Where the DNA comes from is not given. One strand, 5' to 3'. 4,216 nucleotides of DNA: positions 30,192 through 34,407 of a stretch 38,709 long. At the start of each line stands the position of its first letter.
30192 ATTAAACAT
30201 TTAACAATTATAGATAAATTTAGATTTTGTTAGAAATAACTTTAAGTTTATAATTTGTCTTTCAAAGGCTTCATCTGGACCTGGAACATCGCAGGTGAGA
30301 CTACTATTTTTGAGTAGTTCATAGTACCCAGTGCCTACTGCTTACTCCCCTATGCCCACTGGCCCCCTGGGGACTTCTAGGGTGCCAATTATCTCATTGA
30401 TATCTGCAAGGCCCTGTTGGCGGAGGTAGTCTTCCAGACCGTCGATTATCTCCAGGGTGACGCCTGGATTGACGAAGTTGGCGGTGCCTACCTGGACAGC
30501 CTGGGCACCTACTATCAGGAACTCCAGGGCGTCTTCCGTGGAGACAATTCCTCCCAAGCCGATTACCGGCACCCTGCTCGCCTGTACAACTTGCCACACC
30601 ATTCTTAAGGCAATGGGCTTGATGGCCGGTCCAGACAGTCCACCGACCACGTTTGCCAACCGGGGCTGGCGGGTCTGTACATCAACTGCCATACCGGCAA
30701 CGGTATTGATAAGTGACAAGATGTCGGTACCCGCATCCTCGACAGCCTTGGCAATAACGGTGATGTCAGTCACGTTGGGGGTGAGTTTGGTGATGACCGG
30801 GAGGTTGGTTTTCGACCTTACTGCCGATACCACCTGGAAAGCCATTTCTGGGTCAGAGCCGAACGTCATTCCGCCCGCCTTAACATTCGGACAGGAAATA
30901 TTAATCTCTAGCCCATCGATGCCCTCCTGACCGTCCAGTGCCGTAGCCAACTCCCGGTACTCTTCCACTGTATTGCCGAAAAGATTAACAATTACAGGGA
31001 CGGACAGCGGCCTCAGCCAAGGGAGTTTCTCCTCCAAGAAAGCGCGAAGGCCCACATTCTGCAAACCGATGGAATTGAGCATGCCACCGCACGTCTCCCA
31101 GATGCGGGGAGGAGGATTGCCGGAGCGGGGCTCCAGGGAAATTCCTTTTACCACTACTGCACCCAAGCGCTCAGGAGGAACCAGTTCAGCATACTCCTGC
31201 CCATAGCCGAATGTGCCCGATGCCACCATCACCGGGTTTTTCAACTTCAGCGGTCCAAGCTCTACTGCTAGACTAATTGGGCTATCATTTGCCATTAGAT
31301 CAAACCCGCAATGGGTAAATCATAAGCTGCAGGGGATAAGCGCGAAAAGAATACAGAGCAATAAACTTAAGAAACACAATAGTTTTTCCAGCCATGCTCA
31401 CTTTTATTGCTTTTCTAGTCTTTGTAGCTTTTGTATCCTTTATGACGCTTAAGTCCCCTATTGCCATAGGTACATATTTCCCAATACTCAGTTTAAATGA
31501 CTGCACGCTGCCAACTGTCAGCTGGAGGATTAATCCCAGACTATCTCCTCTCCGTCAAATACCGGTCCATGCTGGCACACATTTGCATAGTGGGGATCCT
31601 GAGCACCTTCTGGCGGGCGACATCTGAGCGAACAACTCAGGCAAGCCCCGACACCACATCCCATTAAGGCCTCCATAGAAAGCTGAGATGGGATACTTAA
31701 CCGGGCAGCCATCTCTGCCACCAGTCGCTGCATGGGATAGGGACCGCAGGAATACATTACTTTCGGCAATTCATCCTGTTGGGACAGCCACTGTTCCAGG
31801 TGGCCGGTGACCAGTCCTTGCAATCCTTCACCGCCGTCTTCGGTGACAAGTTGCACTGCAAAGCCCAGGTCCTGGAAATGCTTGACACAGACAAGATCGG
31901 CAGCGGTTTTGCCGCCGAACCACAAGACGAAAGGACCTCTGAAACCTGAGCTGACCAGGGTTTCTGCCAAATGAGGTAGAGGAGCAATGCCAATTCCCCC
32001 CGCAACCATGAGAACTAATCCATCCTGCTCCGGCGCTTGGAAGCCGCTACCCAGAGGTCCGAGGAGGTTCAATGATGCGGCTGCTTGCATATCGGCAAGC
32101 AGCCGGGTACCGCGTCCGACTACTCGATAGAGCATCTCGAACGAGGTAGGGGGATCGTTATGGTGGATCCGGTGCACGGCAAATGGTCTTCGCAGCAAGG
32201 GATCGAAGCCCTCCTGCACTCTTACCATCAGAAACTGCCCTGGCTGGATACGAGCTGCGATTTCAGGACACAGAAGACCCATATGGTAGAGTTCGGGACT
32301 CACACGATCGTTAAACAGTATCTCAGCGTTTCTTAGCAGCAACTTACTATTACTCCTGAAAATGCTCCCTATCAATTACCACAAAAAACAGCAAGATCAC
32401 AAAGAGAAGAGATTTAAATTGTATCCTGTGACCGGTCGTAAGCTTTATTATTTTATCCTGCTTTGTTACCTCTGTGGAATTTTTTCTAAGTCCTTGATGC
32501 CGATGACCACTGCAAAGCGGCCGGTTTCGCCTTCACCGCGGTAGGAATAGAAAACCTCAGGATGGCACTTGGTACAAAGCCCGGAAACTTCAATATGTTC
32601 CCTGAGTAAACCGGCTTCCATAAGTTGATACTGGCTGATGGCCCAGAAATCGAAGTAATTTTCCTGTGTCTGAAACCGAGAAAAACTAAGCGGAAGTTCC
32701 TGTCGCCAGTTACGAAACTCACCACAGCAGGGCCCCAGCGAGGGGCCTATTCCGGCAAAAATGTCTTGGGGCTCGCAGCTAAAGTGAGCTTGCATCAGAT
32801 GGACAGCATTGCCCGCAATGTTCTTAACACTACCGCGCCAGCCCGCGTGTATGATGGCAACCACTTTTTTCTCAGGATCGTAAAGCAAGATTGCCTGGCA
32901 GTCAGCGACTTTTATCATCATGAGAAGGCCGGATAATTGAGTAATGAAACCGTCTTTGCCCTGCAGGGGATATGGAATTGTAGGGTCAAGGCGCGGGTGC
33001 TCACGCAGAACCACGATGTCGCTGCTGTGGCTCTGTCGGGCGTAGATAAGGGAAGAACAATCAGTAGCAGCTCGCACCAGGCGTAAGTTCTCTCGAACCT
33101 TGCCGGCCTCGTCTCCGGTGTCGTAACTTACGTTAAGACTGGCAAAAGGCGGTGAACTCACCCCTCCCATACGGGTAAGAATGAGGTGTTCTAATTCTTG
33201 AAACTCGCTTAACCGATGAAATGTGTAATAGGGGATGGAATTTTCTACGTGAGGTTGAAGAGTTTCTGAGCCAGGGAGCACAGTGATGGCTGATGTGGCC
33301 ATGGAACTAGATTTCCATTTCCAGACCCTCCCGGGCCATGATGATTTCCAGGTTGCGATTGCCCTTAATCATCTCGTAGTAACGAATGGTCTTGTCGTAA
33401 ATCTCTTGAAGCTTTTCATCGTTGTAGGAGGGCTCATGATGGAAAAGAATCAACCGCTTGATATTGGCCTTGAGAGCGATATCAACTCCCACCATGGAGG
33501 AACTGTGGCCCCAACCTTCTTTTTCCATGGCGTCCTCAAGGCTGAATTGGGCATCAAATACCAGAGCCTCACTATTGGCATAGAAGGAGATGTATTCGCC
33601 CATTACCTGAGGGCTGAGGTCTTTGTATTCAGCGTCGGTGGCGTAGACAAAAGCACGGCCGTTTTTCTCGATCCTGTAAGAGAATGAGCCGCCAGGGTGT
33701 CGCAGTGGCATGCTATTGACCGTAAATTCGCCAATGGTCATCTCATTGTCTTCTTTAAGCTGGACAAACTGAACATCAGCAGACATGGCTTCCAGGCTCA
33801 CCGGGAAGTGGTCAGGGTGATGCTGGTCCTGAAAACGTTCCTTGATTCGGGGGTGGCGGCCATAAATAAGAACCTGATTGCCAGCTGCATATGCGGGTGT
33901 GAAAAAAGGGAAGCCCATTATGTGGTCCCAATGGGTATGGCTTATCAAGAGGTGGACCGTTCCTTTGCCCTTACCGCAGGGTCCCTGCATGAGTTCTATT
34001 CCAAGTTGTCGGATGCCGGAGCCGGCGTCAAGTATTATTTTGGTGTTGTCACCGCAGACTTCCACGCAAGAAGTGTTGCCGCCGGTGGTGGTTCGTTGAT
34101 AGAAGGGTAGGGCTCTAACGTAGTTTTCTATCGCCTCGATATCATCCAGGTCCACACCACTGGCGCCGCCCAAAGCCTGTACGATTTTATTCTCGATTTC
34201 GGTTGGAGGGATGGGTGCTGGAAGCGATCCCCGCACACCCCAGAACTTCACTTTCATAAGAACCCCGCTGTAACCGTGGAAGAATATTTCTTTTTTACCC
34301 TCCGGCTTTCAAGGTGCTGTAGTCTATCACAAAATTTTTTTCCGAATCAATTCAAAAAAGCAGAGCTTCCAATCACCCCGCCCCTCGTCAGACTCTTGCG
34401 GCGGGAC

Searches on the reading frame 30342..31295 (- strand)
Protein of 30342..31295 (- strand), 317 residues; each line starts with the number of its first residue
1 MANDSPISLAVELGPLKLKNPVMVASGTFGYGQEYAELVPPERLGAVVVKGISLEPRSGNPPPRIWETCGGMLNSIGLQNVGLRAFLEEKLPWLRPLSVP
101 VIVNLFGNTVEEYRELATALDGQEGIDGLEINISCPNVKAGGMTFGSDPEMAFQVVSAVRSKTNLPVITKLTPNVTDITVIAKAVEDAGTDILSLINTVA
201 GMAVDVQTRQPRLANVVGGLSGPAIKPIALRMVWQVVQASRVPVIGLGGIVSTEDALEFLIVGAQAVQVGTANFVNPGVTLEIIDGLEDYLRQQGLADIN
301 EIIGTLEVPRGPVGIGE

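Call 18: search_protein_families(library=pfam, proteins=[window:30342-31295:-])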
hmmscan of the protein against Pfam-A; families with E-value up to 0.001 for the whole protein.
window:30342-31295:- (317 aa): 3 families
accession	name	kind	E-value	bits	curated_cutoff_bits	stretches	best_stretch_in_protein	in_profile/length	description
PF01180.27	DHO_dh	-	1.2e-79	268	27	1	9-291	2-291/291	Dihydroorotate dehydrogenase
PF01207.24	Dus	-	9.5e-13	48.4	20.4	1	99-193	54-155/311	Dihydrouridine synthase (Dus)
PF03060.21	NMO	-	4.7e-06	26.7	28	1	218-272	168-224/331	Nitronate monooxygenase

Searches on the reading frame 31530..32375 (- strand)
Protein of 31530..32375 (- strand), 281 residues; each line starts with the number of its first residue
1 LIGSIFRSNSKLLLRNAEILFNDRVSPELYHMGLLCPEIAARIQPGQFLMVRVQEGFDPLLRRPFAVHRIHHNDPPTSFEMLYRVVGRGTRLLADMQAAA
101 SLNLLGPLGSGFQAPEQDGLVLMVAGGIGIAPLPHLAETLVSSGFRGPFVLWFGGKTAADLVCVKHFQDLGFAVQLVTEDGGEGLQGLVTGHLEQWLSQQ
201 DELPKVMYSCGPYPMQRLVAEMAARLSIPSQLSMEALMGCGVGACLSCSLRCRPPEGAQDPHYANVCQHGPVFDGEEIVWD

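Call 18: search_protein_families(library=pfam, proteins=[window:31530-32375:-])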
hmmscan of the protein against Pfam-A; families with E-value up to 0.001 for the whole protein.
window:31530-32375:- (281 aa): 2 families
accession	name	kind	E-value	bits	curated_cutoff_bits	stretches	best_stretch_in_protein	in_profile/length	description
PF10418.14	DHODB_Fe-S_bind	-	1.4e-12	47.6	23.9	1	235-278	1-40/41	Iron-sulfur cluster binding domain of dihydroorotate dehydrogenase B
PF00175.26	NAD_binding_1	-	1.3e-08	35.9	22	1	123-220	1-108/109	Oxidoreductase NAD-binding domain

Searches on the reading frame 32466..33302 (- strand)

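Call 18: search_protein_families(library=pfam, proteins=[window:32466-33302:-])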
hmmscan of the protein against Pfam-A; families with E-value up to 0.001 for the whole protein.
window:32466-33302:- (278 aa): 1 family
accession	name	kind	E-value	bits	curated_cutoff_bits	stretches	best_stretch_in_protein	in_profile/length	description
PF02578.20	Cu-oxidase_4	-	8.1e-65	219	22.9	1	43-267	2-237/238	Multi-copper polyphenol oxidoreductase laccase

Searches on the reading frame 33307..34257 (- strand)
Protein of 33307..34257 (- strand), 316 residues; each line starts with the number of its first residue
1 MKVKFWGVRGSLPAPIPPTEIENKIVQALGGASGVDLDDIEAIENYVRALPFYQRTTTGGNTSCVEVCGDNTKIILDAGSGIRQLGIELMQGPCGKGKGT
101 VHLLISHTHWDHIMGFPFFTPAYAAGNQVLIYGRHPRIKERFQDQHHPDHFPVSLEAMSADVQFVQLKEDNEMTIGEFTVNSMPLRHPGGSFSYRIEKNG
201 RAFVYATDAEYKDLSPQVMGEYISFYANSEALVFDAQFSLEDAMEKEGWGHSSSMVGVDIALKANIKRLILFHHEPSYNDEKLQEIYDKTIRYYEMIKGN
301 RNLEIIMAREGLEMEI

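Call 18: search_protein_families(library=pfam, proteins=[window:33307-34257:-])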
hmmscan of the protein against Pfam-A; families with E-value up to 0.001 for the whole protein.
window:33307-34257:- (316 aa): 2 families
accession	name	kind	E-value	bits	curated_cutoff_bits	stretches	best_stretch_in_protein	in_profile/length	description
PF12706.13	Lactamase_B_2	-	6.9e-18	65.4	27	1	72-274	1-200/200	Beta-lactamase superfamily domain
PF00753.33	Lactamase_B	-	2.9e-06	27.8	22.7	1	58-130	2-74/196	Metallo-beta-lactamase superfamily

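Call 41: find_encoding_contigs(protein=window:33307-34257:-, flank=10000, max_places=5)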
Protein window:33307-34257:- (316 aa): 22 contigs read that carry it; 5 places shown.
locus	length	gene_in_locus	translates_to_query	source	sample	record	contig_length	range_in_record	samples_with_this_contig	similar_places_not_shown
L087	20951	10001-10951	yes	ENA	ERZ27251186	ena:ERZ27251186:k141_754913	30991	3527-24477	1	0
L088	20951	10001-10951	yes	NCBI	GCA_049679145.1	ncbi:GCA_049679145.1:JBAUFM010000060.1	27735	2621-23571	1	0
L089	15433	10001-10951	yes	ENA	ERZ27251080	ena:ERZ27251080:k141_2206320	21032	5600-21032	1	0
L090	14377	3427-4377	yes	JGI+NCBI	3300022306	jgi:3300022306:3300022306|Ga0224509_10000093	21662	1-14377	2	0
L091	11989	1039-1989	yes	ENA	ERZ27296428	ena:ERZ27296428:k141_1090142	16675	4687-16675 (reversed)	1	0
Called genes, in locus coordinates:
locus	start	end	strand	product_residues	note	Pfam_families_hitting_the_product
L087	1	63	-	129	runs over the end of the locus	-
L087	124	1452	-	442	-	PF05201:GlutR_N, PF01488:Shikimate_DH, PF13241:NAD_binding_7 (weak), PF00745:GlutR_dimer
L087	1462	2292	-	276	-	PF01578:Cytochrom_C_asm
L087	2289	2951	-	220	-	PF13241:NAD_binding_7, PF14824:Sirohm_synth_M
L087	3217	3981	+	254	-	PF01553:Acyltransferase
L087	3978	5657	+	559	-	PF00753:Lactamase_B, PF12706:Lactamase_B_2, PF23023:Anti-Pycsar_Apyc1 (faint), PF22505:RNase_J_b_CASP, PF07521:RMMBL, PF17770:RNase_J_C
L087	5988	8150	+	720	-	PF13491:FtsK_4TM, PF17854:FtsK_alpha, PF01580:FtsK_SpoIIIE, PF09397:FtsK_gamma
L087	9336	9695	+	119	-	-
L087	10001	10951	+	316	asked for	PF00753:Lactamase_B (weak), PF12706:Lactamase_B_2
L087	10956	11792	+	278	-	PF02578:Cu-oxidase_4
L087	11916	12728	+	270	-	PF00175:NAD_binding_1 (weak), PF10418:DHODB_Fe-S_bind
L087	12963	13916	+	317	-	PF01180:DHO_dh, PF01207:Dus (weak), PF03060:NMO (weak)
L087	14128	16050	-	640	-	PF00009:GTP_EFTU, PF01926:MMR_HSR1, PF10662:PduV-EutP (faint), PF03144:GTP_EFTU_D2, PF25461:Beta-barrel_SelB, PF09106:WHD_2nd_SelB, PF09107:WHD_3rd_SelB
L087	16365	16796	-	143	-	PF03061:4HBT, PF13622:4HBT_3 (weak)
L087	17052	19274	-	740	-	PF14827:dCache_3, PF00672:HAMP, PF00989:PAS, PF08447:PAS_3, PF08448:PAS_4, PF13426:PAS_9, PF00512:HisKA, PF02518:HATPase_c (weak), +2 more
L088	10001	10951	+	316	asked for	PF00753:Lactamase_B (weak), PF12706:Lactamase_B_2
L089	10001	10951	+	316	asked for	PF00753:Lactamase_B (weak), PF12706:Lactamase_B_2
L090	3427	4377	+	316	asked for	PF00753:Lactamase_B (weak), PF12706:Lactamase_B_2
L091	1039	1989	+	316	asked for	PF00753:Lactamase_B (weak), PF12706:Lactamase_B_2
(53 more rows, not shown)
